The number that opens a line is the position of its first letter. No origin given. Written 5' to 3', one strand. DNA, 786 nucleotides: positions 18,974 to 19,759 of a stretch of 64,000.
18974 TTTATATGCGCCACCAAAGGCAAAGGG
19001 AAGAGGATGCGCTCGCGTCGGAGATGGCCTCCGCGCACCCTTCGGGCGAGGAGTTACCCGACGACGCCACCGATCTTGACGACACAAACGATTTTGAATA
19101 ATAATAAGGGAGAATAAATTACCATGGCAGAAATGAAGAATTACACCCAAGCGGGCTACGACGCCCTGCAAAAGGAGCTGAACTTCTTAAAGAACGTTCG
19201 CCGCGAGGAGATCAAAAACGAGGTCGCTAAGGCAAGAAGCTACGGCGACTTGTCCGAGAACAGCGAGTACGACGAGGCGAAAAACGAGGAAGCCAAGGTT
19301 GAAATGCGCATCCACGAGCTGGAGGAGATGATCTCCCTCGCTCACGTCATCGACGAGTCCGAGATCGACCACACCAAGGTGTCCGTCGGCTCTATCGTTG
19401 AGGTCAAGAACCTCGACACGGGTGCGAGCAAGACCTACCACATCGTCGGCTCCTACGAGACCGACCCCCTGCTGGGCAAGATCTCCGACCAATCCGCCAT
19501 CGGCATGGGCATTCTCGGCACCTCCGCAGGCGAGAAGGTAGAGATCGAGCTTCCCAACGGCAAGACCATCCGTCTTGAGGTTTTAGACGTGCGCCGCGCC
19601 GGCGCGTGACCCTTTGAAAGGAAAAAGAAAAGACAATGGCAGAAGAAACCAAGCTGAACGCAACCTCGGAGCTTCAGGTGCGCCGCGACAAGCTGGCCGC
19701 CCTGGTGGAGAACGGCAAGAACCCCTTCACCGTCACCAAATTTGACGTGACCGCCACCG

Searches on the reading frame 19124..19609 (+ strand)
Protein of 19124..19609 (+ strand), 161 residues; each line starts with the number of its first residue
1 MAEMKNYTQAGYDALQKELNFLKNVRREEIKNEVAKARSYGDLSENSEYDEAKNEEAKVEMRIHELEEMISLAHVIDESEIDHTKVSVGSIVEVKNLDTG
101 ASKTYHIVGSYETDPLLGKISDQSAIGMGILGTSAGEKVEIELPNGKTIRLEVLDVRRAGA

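Call 19: search_protein_families(library=pfam, proteins=[window:19124-19609:+], max_evalue=0.00001)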
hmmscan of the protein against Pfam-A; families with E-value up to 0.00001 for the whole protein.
window:19124-19609:+ (161 aa): 2 families
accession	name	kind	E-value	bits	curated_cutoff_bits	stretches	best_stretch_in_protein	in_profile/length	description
PF03449.20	GreA_GreB_N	-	7.6e-26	90.6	24.5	1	7-75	3-71/71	Transcription elongation factor, N-terminal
PF01272.25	GreA_GreB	-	1.3e-21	76.7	26.9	1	83-157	3-76/77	Transcription elongation factor, GreA/GreB, C-term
